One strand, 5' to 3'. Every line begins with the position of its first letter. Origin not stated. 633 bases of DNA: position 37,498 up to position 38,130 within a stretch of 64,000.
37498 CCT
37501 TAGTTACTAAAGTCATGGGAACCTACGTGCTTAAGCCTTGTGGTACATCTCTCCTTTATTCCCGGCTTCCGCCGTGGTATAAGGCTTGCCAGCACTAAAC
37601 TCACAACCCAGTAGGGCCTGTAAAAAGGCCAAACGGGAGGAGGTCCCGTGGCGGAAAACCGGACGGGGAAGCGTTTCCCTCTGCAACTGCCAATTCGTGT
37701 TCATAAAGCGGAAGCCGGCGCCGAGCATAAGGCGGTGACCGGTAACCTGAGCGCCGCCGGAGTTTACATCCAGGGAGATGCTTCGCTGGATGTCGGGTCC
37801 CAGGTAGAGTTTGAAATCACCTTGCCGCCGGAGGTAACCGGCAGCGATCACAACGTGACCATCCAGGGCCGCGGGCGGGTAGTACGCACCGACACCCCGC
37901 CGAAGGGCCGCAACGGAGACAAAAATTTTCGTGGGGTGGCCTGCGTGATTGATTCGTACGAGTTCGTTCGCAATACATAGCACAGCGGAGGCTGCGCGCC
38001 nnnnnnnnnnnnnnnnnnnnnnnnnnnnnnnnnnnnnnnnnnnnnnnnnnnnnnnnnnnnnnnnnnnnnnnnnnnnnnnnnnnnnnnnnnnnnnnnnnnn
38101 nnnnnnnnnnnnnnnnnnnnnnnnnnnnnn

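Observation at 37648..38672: Second PilZ + pseudo-receiver LuxR regulator (module 2), next to a canonical CheY and a Ser/Thr kinase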

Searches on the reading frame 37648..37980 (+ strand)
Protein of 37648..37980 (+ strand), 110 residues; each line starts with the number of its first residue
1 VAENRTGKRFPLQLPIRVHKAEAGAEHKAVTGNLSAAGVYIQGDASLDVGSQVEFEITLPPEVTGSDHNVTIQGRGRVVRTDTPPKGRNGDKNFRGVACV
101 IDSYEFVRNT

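Call 3: search_protein_families(library=pfam, proteins=[window:37648-37980:+], max_evalue=0.1)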
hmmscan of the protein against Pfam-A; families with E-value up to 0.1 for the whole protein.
window:37648-37980:+ (110 aa): 2 families
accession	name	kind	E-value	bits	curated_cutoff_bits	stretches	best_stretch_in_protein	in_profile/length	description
PF07238.19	PilZ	-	2.8e-07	31.3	22.5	1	4-87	2-78/102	PilZ domain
PF23928.1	DUF7266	-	0.046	13.9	27.6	1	19-79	38-97/145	Family of unknown function (DUF7266)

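Call 4: search_protein_families(library=ncbifam, proteins=[window:37648-37980:+], max_evalue=0.1)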
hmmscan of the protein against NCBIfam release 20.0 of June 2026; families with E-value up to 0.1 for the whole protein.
window:37648-37980:+ (110 aa): 1 family
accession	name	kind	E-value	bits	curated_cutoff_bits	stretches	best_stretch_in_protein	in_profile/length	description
TIGR02266.1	gmx_TIGR02266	paralog_domain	1.2e-07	31.7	68.7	1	9-63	1-53/96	TIGR02266 family protein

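Call 9: find_homologous_proteins(query=window:37648-37977:+)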
Query window:37648-37977:+ (110 aa): 2288 proteins with E <= 0.001 among 2293 candidates; the best 120 are listed.
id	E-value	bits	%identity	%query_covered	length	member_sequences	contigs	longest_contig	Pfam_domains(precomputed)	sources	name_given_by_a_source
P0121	2.4e-63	229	95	100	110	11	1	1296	PF07238.20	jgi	-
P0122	1.3e-58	213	90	100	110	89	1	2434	PF07238.20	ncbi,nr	ncbi:MAG TPA: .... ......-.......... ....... [Terriglobales bacterium]|nr:PilZ domain-containing pro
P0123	4.8e-58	212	89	100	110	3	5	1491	PF07238.20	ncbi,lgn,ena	-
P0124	1.0e-57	211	87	100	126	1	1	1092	PF07238.20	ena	-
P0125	2.9e-47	177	76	98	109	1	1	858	PF07238.20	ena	-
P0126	4.2e-47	176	75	100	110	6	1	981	PF07238.20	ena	-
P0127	6.3e-46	173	74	100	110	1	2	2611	PF07238.20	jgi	jgi:hypothetical protein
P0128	1.1e-45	172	75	100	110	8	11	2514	PF07238.20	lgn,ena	-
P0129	2.0e-45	171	71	99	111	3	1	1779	PF07238.20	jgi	jgi:hypothetical protein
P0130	5.9e-45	170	72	98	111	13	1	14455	PF07238.20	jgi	jgi:PilZ domain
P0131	2.1e-44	168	74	100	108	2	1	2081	PF07238.20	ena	-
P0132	5.5e-44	166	70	98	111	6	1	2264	PF07238.20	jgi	jgi:PilZ domain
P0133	1.0e-42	162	71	99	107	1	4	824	PF07238.20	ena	-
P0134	1.3e-42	162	71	100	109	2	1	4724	PF07238.20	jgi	-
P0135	2.0e-42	161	71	99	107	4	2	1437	PF07238.20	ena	-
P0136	3.0e-42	161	72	97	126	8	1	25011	PF07238.20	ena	-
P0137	3.1e-42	161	70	99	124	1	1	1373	PF07238.20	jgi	jgi:hypothetical protein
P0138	3.8e-42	161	70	100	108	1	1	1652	PF07238.20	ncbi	-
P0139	7.1e-42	160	69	99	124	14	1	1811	PF07238.20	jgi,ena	-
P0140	7.2e-42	160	71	100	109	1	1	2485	PF07238.20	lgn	-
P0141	7.4e-42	160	70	100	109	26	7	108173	PF07238.20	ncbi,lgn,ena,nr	ncbi:MAG TPA: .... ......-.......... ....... [Terriglobales bacterium]|nr:PilZ domain-containing pro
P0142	7.5e-42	160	72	99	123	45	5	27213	PF07238.20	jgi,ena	jgi:hypothetical protein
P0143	7.8e-42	160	68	100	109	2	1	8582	PF07238.20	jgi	jgi:hypothetical protein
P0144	8.4e-42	159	69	100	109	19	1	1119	PF07238.20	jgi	-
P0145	9.6e-42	159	70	99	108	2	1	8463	PF07238.20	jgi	-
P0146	1.0e-41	159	69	100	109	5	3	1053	PF07238.20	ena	-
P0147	1.1e-41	159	71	100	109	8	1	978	PF07238.20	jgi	jgi:hypothetical protein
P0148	1.1e-41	159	70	99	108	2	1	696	PF07238.20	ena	-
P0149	1.2e-41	159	68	100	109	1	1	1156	PF07238.20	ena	-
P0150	1.3e-41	159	68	100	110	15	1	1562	PF07238.20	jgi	-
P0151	1.3e-41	159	68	100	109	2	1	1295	PF07238.20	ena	-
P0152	1.3e-41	159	68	100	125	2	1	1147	PF07238.20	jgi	jgi:hypothetical protein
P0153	1.6e-41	159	68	100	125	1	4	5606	PF07238.20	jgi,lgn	jgi:hypothetical protein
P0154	1.7e-41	158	71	100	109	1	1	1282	PF07238.20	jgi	jgi:hypothetical protein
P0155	1.7e-41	158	73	97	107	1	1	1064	PF07238.20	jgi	jgi:hypothetical protein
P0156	1.7e-41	158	67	100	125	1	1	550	PF07238.20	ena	-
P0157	1.8e-41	158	70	99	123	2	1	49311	PF07238.20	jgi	jgi:PilZ domain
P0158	1.8e-41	158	72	100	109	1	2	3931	PF07238.20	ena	-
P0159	1.9e-41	158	70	100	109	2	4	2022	PF07238.20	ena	-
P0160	1.9e-41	158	72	99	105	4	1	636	PF07238.20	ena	-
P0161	1.9e-41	158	71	100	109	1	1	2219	PF07238.20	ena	-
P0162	2.3e-41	158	68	100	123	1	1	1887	PF07238.20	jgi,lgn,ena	-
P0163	2.3e-41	158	69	99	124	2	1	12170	PF07238.20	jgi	jgi:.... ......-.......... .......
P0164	2.6e-41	158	71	100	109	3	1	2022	PF07238.20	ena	-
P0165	2.6e-41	158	68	99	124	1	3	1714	PF07238.20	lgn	-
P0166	3.0e-41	158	68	100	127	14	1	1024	PF07238.20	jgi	-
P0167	3.0e-41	158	71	100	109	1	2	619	PF07238.20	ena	-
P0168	3.0e-41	158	69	99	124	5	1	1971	PF07238.20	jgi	jgi:hypothetical protein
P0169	3.0e-41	158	70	100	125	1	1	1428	PF07238.20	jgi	jgi:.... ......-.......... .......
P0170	3.3e-41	158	68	99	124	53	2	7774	PF07238.20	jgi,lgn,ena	-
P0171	3.4e-41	157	70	100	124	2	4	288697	PF07238.20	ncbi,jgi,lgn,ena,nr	ncbi:MAG TPA: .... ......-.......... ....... [Terriglobales bacterium]|nr:PilZ domain-containing pro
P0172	3.9e-41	157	66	100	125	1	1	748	PF07238.20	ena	-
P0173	3.9e-41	157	66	100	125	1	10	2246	PF07238.20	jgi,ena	jgi:hypothetical protein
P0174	4.4e-41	157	68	100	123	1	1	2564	PF07238.20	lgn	-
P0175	4.6e-41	157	68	100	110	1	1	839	PF07238.20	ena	-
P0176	4.6e-41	157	69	100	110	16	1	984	PF07238.20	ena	-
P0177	4.7e-41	157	70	100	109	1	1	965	PF07238.20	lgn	-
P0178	5.4e-41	157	66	100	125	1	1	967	PF07238.20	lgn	-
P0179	5.5e-41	157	69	97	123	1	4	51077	PF07238.20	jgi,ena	-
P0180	5.5e-41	157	70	100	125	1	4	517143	PF07238.20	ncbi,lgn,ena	-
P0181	5.7e-41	157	68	100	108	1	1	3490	PF07238.20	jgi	jgi:hypothetical protein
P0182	5.9e-41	157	72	100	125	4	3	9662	PF07238.20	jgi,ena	jgi:PilZ domain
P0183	5.9e-41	157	66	100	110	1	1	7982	PF07238.20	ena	-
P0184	6.0e-41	157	68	100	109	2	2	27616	PF07238.20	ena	-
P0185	6.1e-41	157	69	100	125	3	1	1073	PF07238.20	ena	-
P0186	6.2e-41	157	71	99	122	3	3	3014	PF07238.20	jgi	jgi:hypothetical protein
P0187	6.5e-41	157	71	99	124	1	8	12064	PF07238.20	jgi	jgi:hypothetical protein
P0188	6.6e-41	157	70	100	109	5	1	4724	PF07238.20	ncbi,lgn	-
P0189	7.2e-41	156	66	100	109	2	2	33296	PF07238.20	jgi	jgi:hypothetical protein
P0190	7.3e-41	156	72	99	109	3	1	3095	PF07238.20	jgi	jgi:hypothetical protein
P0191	7.4e-41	156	68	100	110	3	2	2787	PF07238.20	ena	-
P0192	7.4e-41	156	68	100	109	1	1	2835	PF07238.20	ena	-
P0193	7.4e-41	156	71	100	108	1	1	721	PF07238.20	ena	-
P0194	8.6e-41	156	69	99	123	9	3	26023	PF07238.20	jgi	jgi:hypothetical protein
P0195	8.7e-41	156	68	100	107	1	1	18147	PF07238.20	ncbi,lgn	-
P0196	8.7e-41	156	69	100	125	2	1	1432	PF07238.20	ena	-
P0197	8.8e-41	156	67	99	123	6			PF07238.20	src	-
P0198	9.2e-41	156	69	100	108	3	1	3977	PF07238.20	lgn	-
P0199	9.7e-41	156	68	100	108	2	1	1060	PF07238.20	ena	-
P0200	1.0e-40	156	69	100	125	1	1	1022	PF07238.20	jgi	jgi:hypothetical protein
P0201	1.1e-40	156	69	100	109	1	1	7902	PF07238.20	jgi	jgi:hypothetical protein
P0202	1.1e-40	156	68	100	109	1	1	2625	PF07238.20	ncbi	-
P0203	1.1e-40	156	69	100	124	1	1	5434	PF07238.20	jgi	jgi:hypothetical protein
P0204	1.2e-40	156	67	100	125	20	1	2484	PF07238.20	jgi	jgi:hypothetical protein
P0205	1.3e-40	156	68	100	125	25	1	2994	PF07238.20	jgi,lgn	jgi:hypothetical protein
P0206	1.3e-40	156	69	100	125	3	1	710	PF07238.20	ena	-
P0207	1.4e-40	156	69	99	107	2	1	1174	PF07238.20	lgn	-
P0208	1.5e-40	155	68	99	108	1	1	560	PF07238.20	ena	-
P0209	1.5e-40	155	69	100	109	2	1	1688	PF07238.20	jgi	-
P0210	1.5e-40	155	68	100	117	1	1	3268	PF07238.20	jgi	jgi:PilZ domain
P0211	1.5e-40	155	69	100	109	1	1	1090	PF07238.20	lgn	-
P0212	1.6e-40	155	69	100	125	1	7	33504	PF07238.20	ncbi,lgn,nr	ncbi:MAG TPA: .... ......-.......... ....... [Terriglobales bacterium]|nr:PilZ domain-containing pro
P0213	1.7e-40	155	69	100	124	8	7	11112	PF07238.20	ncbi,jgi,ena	-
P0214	1.7e-40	155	67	99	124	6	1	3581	PF07238.20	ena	-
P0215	1.7e-40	155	67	100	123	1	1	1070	PF07238.20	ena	-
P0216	1.7e-40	155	68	99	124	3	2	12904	PF07238.20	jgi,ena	-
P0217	1.8e-40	155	69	100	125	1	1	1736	PF07238.20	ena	-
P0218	1.8e-40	155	67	100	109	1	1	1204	PF07238.20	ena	-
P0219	1.9e-40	155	68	100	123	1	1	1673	PF07238.20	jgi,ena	-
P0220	2.1e-40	155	68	100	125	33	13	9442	PF07238.20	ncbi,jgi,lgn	jgi:hypothetical protein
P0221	2.1e-40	155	69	100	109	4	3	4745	PF07238.20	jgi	-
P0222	2.2e-40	155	69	99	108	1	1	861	PF07238.20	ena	-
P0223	2.2e-40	155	68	100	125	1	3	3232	PF07238.20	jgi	jgi:hypothetical protein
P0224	2.3e-40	155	72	100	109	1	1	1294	PF07238.20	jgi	jgi:hypothetical protein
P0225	2.3e-40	155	66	100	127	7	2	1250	PF07238.20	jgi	jgi:hypothetical protein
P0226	2.4e-40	155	67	100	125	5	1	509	PF07238.20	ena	-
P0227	2.4e-40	155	67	100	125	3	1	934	PF07238.20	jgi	-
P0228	2.5e-40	155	71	98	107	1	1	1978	PF07238.20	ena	-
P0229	2.6e-40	155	68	100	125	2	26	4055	PF07238.20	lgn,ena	-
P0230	2.6e-40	155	69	98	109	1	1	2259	PF07238.20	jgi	jgi:hypothetical protein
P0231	2.6e-40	155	67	100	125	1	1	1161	PF07238.20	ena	-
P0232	2.7e-40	155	65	99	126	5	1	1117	PF07238.20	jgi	-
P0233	2.8e-40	155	70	100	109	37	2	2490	PF07238.20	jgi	jgi:hypothetical protein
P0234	2.8e-40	155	67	100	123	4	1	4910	PF07238.20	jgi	jgi:hypothetical protein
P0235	2.9e-40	155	71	100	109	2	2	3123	PF07238.20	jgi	jgi:hypothetical protein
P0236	2.9e-40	154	68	100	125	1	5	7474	PF07238.20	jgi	jgi:hypothetical protein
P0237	3.0e-40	154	67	100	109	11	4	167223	PF07238.20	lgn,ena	-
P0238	3.1e-40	154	67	99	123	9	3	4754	PF07238.20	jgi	jgi:hypothetical protein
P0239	3.1e-40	154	70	99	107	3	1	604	PF07238.20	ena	-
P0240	3.3e-40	154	70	98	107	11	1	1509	PF07238.20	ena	-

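Call 21: search_solved_structures(query=window:37648-37977:+, show_alignments=3, max_evalue=1)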
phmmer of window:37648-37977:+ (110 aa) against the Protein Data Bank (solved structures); distinct sequences matched with E-value up to 1: 0.

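Call 49: predict_structure(alignment_id=A2)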
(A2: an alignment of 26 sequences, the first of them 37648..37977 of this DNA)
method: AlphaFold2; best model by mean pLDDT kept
length: 110 residues; sequences in the alignment: 26
mean_pLDDT: 63.8   pTM: 0.50
mean pLDDT of the five models: 63.8, 62.6, 59.9, 59.3, 58.2
residues with pLDDT >= 90: 0; 70-90: 43; 50-70: 51; < 50: 16
segments of 3 or more residues with pLDDT < 50: 1-11, 35-37
pLDDT, mean of each block of 10 residues (from residue 1): 36 63 60 53 68 79 76 80 57 61 69
secondary structure, 60 per line:
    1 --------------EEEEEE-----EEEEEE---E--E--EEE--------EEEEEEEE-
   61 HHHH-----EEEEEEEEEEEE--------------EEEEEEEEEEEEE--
elements in order: E15-20 E26-31 E41-43 E52-59 H61-64 E70-81 E96-108

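Call 51: search_protein_representatives(alignment_id=A2)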
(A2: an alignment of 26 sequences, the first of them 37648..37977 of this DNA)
Query: 26 sequences, 110 profile positions. Proteins with E-value up to 0.001 (for the whole library): 3377; up to 1e-10: 465; up to 1e-30: 16. The best 150 are listed.
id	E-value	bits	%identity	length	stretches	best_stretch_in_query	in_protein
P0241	5.2e-47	174.6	-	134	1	2-110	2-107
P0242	2.8e-44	165.8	-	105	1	2-110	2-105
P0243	1.1e-39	151.0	-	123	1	2-109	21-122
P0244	1.0e-38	147.9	-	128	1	2-86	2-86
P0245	5.1e-37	142.4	-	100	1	31-110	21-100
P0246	1.7e-36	140.7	-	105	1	3-109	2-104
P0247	5.2e-35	136.0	-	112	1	25-110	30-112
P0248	1.7e-34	134.3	-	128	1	2-108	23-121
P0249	1.4e-32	128.1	-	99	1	2-90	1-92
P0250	3.6e-32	126.8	-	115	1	4-108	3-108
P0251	9.6e-32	125.4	-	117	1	3-109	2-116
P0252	1.4e-31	124.9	-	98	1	3-76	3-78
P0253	4.5e-31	123.3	-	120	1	2-110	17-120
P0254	5.2e-31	123.1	-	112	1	3-110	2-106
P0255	5.7e-31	122.9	-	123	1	2-110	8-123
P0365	2.2e-16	76.0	-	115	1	4-109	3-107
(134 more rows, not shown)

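Call 54: fold_search(model_id=the predicted structure, library=pdb)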
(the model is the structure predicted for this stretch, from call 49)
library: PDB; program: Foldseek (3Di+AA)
matches with E <= 10: 389; with E <= 0.001: 0
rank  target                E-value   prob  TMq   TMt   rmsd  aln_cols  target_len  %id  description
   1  4xrn_D                6.3e-03  1.00  0.54  0.56   3.4        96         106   16  Pilz domain with c-di-gmp of a protein from Pseudomonas aeruginosa (released 2016-02-03)
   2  5ej1_A                8.3e-03  1.00  0.49  0.10   4.0       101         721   14  Pre-translocation state of bacterial cellulose synthase (released 2016-03-30)
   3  4i86_A                2.1e-02  1.00  0.52  0.56   4.8       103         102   18  Crystal structure of PilZ domain of CeSA from cellulose synthesizing bacterium (released 2013-04-03)
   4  4p00_A                3.1e-02  1.00  0.50  0.09   5.4       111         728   15  Bacterial Cellulose Synthase in complex with cyclic-di-GMP and UDP (released 2014-04-09)
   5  3vya                  3.1e-02  1.00  0.55  0.51   5.1       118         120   11  W32Y mutant of FMN-binding protein from Desulfovibrio vulgaris (Miyazaki F) (released 2013-09-25)
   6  4i86_B                3.6e-02  1.00  0.51  0.57   3.6        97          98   22  Crystal structure of PilZ domain of CeSA from cellulose synthesizing bacterium (released 2013-04-03)
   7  4xrn_C                3.8e-02  1.00  0.54  0.55   3.4        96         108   14  Pilz domain with c-di-gmp of a protein from Pseudomonas aeruginosa (released 2016-02-03)
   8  4hg6_A                4.0e-02  1.00  0.49  0.09   4.5        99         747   14  Structure of a cellulose synthase - cellulose translocation intermediate (released 2012-12-19)
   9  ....                  4.2e-02  1.00  0.54  0.67   3.2        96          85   27  Crystal structure of PA0012 complexed with cyclic-di-GMP from Pseudomonas aeruginosa (released 2024-09-04)
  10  5vx6_B                4.2e-02  1.00  0.54  0.32   4.3       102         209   19  Structure of Bacillus subtilis Inhibitor of motility (MotI/DgrA) (released 2017-11-22)
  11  4xrn_B                5.6e-02  1.00  0.52  0.55   3.6        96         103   16  Pilz domain with c-di-gmp of a protein from Pseudomonas aeruginosa (released 2016-02-03)
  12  4rt0_A                5.9e-02  0.99  0.51  0.51   3.5        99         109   17  Structure of the Alg44 PilZ domain from Pseudomonas aeruginosa PAO1 in complex with c-di-GMP (released 2015-04-08)
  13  2e83_A                6.5e-02  0.98  0.53  0.49   6.7       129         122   12  T31V mutant of FMN-binding protein from Desulfovibrio vulgaris (Miyazaki F) (released 2008-01-15)
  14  2vf9_A                6.9e-02  0.38  0.27  0.24  11.1        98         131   16  Crystal structure of bacteriophage PRR1 (released 2008-09-23)
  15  4xrn_A                7.3e-02  0.99  0.53  0.56   3.5        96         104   16  Pilz domain with c-di-gmp of a protein from Pseudomonas aeruginosa (released 2016-02-03)
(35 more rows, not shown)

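Call 56: search_solved_structures(query=A2, max_evalue=10, show_alignments=5)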
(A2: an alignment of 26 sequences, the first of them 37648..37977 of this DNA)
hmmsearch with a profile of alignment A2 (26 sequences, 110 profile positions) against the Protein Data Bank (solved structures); distinct sequences matched with E-value up to 10: 2.
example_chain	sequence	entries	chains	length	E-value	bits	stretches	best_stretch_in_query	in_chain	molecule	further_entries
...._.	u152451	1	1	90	0.0073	19.6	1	3-58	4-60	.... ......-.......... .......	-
4i86_A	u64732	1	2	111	0.26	14.6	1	5-43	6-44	Cellulose synthase 1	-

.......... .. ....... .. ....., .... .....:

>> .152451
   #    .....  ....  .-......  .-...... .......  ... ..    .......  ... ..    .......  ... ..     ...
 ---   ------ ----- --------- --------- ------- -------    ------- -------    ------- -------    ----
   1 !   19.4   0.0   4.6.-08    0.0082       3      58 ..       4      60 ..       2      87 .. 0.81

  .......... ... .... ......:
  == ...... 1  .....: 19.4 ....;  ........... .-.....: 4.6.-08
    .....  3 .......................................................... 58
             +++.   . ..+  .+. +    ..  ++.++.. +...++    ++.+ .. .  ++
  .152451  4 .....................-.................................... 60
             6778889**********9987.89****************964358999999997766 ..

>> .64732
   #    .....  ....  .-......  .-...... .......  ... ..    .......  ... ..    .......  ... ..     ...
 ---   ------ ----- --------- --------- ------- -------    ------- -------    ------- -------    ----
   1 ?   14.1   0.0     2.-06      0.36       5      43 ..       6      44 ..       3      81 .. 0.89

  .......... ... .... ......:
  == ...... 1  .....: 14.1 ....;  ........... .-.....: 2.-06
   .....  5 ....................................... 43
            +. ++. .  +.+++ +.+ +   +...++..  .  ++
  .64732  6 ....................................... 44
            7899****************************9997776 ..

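Call 61: find_homologous_proteins(query=P0365)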
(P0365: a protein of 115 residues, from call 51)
Query P0365 (115 aa): 24 proteins with E <= 0.001 among 38 candidates.
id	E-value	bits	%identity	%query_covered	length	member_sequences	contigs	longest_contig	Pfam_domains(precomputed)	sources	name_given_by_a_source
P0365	1.9e-65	235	100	100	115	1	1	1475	PF07238.20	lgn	-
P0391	4.3e-39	151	71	95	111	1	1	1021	PF07238.20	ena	-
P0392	3.0e-37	145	68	95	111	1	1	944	PF07238.20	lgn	-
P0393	1.6e-35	139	67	95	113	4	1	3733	PF07238.20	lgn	-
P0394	2.5e-33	132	66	96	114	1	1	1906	PF07238.20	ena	-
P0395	2.0e-32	129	60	96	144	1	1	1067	PF07238.20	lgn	-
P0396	1.4e-31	127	63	92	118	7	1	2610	PF07238.20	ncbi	-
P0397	1.4e-30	123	62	94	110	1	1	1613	PF07238.20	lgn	-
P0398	1.5e-25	107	57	91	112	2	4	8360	PF07238.20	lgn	-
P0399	8.2e-25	105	53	93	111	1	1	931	PF07238.20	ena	-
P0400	1.8e-24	104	50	92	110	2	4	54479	PF07238.20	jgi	jgi:hypothetical protein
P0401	2.4e-24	103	53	93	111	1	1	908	PF07238.20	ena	-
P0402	3.9e-22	96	50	95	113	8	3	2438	PF07238.20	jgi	jgi:hypothetical protein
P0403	4.7e-22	96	50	93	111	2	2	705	PF07238.20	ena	-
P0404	5.4e-22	96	50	93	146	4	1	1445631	PF07238.20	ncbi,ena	-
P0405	1.2e-21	95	50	95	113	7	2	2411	PF07238.20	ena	-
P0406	1.6e-21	94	48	92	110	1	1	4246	PF07238.20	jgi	jgi:PilZ domain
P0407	5.0e-21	93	47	92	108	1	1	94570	PF07238.20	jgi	jgi:hypothetical protein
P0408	2.5e-17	81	45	90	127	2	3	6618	PF07238.20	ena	-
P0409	2.7e-17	81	48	90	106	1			PF07238.20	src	-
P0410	6.2e-17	79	49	82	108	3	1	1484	PF07238.20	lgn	-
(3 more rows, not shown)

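Call 62: find_encoding_contigs(protein=P0404, flank=3000, max_places=2)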
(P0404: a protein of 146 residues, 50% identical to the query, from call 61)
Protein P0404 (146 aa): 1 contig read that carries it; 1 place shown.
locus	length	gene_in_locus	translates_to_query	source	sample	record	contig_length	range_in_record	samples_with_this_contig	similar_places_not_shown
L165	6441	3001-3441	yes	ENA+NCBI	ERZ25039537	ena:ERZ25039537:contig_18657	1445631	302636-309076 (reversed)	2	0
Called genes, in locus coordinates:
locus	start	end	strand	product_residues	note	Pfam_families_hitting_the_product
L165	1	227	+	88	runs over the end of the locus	PF07690:MFS_1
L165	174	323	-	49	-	-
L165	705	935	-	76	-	-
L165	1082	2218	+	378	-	PF13191:AAA_16 (faint), PF07724:AAA_2, PF13401:AAA_22 (weak), PF00004:AAA (faint), PF07728:AAA_5 (weak), PF10431:ClpB_D2-small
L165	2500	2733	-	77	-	-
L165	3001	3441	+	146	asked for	PF07238:PilZ (weak)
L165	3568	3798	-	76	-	-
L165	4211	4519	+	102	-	-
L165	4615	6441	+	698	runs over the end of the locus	PF01011:PQQ, PF13360:PQQ_2, PF13570:Beta-prop_ACSF4 (weak), PF01011:PQQ, PF13360:PQQ_2 (weak), PF13442:Cytochrome_CBB3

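Call 63: find_encoding_contigs(protein=P0400, flank=3000, max_places=2)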
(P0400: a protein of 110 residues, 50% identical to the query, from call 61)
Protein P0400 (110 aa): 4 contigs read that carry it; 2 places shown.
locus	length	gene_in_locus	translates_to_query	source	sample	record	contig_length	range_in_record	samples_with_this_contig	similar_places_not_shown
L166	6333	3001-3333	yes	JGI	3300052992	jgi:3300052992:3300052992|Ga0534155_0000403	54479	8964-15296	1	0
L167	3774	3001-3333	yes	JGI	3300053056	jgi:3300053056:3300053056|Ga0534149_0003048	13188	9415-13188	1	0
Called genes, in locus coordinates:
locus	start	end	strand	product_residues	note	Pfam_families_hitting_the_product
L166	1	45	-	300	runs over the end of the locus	PF13411:MerR_1, PF23914:TPR_CcmH_CycH (weak), PF13432:TPR_16 (weak), PF00515:TPR_1 (weak), PF07719:TPR_2, PF13424:TPR_12, PF13431:TPR_17 (weak), PF13414:TPR_11, +12 more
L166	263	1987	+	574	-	PF13185:GAF_2 (faint), PF07730:HisKA_3, PF02518:HATPase_c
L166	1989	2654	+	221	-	PF00072:Response_reg, PF00196:GerE, PF04545:Sigma70_r4 (faint), PF08281:Sigma70_r4_2 (weak)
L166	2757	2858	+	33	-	-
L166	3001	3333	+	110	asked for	PF07238:PilZ (weak)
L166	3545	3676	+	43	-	-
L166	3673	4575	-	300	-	PF13489:Methyltransf_23, PF01209:Ubie_methyltran, PF13847:Methyltransf_31, PF08241:Methyltransf_11, PF08242:Methyltransf_12, PF13649:Methyltransf_25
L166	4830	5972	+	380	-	PF00561:Abhydrolase_1, PF12697:Abhydrolase_6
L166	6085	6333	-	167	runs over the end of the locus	-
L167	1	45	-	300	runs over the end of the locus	PF13411:MerR_1, PF23914:TPR_CcmH_CycH (weak), PF13432:TPR_16 (weak), PF00515:TPR_1 (weak), PF07719:TPR_2, PF13424:TPR_12, PF13431:TPR_17 (weak), PF13414:TPR_11, +12 more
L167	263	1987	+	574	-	PF13185:GAF_2 (faint), PF07730:HisKA_3, PF02518:HATPase_c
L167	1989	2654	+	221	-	PF00072:Response_reg, PF00196:GerE, PF04545:Sigma70_r4 (faint), PF08281:Sigma70_r4_2 (weak)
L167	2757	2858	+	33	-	-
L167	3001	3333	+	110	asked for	PF07238:PilZ (weak)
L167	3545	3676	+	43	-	-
